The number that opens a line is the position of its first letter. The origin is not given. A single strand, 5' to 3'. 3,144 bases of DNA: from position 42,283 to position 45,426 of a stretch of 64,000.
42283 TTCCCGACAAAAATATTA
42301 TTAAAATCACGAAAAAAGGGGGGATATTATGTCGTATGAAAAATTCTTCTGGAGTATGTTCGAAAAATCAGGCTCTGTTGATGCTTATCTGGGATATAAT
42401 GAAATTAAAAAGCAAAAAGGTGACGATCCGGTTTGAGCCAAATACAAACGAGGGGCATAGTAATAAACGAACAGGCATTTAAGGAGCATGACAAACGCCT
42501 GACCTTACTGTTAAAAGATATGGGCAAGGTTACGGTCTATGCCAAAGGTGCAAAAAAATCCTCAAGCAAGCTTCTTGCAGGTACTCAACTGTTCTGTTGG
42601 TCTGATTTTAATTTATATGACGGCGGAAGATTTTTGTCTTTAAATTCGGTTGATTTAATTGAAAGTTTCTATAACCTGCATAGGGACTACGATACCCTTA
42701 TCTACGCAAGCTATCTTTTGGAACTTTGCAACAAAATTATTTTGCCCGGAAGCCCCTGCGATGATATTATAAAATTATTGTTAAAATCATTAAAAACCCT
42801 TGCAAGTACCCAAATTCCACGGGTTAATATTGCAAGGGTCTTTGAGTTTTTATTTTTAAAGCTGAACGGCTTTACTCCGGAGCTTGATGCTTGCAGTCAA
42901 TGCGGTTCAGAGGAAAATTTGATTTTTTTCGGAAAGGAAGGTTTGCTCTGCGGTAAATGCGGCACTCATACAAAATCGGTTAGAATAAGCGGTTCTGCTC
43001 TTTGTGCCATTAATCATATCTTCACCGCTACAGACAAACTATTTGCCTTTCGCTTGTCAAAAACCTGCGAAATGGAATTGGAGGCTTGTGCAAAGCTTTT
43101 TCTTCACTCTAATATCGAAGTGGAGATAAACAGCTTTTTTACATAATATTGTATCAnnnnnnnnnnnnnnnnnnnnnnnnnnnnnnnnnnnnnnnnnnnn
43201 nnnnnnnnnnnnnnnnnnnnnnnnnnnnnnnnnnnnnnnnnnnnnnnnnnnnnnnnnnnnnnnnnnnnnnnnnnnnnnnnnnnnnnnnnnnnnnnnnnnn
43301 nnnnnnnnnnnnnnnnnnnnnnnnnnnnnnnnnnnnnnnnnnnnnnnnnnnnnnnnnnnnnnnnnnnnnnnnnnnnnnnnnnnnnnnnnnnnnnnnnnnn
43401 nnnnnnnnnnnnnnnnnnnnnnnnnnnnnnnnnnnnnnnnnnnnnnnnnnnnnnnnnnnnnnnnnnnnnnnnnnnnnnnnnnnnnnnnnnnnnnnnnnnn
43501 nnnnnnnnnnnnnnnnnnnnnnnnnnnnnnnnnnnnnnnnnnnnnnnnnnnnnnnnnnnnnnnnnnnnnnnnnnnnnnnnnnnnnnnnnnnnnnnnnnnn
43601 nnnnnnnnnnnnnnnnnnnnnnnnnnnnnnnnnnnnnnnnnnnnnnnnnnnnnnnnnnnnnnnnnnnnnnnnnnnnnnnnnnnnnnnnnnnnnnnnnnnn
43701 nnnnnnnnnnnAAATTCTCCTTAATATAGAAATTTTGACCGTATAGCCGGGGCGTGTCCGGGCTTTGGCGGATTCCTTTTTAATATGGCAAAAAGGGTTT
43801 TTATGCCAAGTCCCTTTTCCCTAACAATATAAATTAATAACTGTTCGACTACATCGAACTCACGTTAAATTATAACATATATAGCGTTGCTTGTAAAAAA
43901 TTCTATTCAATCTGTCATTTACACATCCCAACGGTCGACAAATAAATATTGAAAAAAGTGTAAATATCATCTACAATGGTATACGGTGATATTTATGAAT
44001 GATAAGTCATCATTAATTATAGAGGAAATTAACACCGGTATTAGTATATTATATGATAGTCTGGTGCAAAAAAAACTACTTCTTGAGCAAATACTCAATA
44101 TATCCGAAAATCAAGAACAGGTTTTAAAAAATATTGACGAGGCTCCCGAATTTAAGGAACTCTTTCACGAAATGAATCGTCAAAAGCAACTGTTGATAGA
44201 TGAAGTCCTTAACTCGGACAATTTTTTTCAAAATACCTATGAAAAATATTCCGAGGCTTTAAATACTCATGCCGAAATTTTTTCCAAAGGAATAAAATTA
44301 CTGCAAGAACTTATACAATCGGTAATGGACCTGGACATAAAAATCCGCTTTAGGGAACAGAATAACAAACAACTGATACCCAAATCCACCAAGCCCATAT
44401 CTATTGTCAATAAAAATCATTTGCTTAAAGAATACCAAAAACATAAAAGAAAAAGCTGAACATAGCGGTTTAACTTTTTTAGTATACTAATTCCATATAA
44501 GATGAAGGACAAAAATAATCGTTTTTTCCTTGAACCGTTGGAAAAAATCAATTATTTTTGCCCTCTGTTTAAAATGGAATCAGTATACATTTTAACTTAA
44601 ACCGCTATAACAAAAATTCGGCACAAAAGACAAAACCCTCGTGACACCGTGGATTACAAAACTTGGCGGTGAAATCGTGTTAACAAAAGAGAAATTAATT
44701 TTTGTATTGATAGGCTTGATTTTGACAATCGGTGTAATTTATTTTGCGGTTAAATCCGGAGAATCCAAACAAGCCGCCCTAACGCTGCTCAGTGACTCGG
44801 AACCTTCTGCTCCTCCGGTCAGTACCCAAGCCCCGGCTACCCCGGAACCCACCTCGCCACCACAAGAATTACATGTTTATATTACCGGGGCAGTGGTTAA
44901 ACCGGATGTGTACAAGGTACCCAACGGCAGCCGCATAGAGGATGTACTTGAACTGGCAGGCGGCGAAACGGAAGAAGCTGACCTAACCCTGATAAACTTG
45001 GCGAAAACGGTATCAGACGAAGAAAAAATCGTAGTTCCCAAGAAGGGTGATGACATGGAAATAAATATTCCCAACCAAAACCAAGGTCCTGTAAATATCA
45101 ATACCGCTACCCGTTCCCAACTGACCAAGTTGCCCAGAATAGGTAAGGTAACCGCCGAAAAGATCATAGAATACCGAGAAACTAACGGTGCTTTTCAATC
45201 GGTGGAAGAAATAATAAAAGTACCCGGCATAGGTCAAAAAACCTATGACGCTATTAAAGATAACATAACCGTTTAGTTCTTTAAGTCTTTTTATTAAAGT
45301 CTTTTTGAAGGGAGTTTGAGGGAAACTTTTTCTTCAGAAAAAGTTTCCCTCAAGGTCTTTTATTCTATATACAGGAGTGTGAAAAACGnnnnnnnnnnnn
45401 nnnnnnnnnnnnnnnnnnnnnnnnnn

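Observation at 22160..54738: Rep-A: six copies of a ~90-105-nt long-hairpin interspersed repeat, all intergenic (MITE/RUP-like or an sRNA family)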

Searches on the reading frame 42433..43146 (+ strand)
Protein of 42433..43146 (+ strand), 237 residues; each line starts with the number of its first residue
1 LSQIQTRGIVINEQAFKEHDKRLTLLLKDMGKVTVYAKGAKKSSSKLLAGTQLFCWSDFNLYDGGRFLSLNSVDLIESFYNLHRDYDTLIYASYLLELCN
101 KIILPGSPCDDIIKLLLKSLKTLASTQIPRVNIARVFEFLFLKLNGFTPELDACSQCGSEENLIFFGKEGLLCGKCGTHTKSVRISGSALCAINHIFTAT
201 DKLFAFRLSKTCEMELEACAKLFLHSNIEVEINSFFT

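Call 65: search_protein_families(library=pfam, proteins=[window:42433-43146:+], max_evalue=0.0001)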
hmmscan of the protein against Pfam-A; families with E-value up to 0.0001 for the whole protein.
window:42433-43146:+ (237 aa): 2 families
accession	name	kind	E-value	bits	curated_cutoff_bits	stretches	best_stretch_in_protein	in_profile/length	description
PF02565.21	RecO_C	-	1.6e-20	73.9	22.1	1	83-231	1-152/157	Recombination protein O C terminal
PF11967.14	RecO_N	-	1.4e-18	67.1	27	1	1-79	1-80/80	Recombination protein O N terminal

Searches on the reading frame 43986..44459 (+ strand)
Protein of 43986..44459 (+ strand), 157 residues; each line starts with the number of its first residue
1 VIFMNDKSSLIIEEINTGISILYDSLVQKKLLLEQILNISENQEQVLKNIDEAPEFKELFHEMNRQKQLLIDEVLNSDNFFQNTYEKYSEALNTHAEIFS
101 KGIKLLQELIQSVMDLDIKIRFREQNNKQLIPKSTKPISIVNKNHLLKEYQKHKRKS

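Call 37: find_encoding_contigs(protein=window:43986-44459:+, flank=3000, max_places=10)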
Protein window:43986-44459:+ (157 aa): no gene with exactly this product is on record in the collection.

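Call 63: search_protein_families(library=pfam, proteins=[window:43986-44459:+], max_evalue=0.0001)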
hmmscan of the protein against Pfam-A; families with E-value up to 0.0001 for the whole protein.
window:43986-44459:+ (157 aa): 0 families

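Call 74: find_encoding_contigs(protein=window:43995-44459:+, flank=3000, max_places=10)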
Protein window:43995-44459:+ (154 aa): 1 contig read that carries it; 1 place shown.
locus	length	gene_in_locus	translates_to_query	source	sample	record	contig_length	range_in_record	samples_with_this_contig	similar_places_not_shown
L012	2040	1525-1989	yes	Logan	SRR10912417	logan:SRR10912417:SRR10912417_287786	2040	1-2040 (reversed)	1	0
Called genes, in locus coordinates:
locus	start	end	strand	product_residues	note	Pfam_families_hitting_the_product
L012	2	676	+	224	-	?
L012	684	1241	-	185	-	PF02659:Mntp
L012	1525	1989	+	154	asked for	-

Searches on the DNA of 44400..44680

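Call 58: search_rna_families(source=window, start=44400, end=44680, threshold=evalue, max_evalue=10)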
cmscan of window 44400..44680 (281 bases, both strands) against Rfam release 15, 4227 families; matches with E-value up to 10: 23.
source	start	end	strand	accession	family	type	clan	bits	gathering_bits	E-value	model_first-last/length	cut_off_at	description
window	44488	44582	-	RF04056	mir-982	Gene; miRNA;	-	30.2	70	0.00086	1-89/89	no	mir-982 microRNA precursor family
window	44496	44573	-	RF01061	mir-548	Gene; miRNA;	-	22.8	90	0.035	1-84/84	no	mir-548 microRNA precursor family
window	44450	44564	+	RF04342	Plastid-psbA-1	Cis-reg;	CL00153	22.4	54.3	0.87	1-114/114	no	Plastid-psbA-1 3UTR RNA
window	44496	44573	+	RF01061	mir-548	Gene; miRNA;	-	22.1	90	0.055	1-84/84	no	mir-548 microRNA precursor family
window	44501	44569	+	RF04134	MIR7504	Gene; miRNA;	-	22.1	83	0.12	1-124/124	no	MIR7504 microRNA precursor family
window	44461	44610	+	RF04097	MIR2630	Gene; miRNA;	-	21.3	144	0.032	1-229/229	no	MIR2630 microRNA precursor family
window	44506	44564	-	RF04134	MIR7504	Gene; miRNA;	-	20.5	83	0.3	1-124/124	no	MIR7504 microRNA precursor family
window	44460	44610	-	RF04133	MIR2646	Gene; miRNA;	-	20.4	245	0.018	1-256/256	no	MIR2646 microRNA precursor family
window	44510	44550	+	RF02584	KRAS_3UTR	Cis-reg;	-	20.3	49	5.2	1-49/49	no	KRAS 3' UTR cis-regulatory element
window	44516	44560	-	RF02584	KRAS_3UTR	Cis-reg;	-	19.6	49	6.9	1-49/49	no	KRAS 3' UTR cis-regulatory element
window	44497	44556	-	RF02297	TtnuCD21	Gene; snRNA; snoRNA; CD-box;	-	17.3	70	5.3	1-65/65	no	Tetrahymena snoRNA TtnuCD21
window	44452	44542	+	RF01712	Methylobacterium-1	Gene; sRNA;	-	16.7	40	1.1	1-103/103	no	Methylobacterium-1 RNA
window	44450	44568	-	RF04184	BTnc060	Gene; sRNA;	-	15.7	228.9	3.5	1-213/213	no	Bacteroides sRNA BTnc060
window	44414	44481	+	RF02183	ST7-OT3_1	Gene; lncRNA;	-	15.6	50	3.4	1-79/79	no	ST7 overlapping transcript 3 conserved region 1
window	44512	44576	+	RF01467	rli36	Gene; sRNA;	-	15.6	50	3.6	1-84/84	no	Listeria sRNA rli36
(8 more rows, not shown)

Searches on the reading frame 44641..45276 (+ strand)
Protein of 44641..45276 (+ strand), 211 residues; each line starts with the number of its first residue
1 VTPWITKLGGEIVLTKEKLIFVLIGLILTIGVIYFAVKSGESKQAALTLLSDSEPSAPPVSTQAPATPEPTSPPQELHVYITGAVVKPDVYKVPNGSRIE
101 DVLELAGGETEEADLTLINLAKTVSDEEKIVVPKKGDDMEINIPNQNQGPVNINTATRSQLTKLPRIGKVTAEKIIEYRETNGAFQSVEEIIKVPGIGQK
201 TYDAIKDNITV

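Call 38: find_encoding_contigs(protein=window:44641-45276:+, flank=3000, max_places=10)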
Protein window:44641-45276:+ (211 aa): no gene with exactly this product is on record in the collection.

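Call 63: search_protein_families(library=pfam, proteins=[window:44641-45276:+], max_evalue=0.0001)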
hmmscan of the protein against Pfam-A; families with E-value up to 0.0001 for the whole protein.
window:44641-45276:+ (211 aa): 7 families
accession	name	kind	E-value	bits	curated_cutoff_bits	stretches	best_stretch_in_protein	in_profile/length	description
PF12836.13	HHH_3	-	4.8e-23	81.5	27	1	146-210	1-65/65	Helix-hairpin-helix motif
PF10531.15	SLBB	-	9.3e-14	51.4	27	1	79-132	2-54/55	SLBB domain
PF00633.29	HHH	-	2.4e-13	49.6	24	1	152-178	4-30/30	Helix-hairpin-helix motif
PF14520.12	HHH_5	-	1.6e-07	32.1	27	0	155-177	31-53/57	Helix-hairpin-helix domain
PF03934.19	T2SSK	-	5.4e-06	27.1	24.2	1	151-211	1-62/63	Type II secretion system (T2SS), protein K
PF14716.13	HHH_8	-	5.8e-06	27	30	0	156-182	45-71/73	Helix-hairpin-helix domain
PF22461.2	SLBB_2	-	5.9e-06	26.7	27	1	78-129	2-54/79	SLBB domain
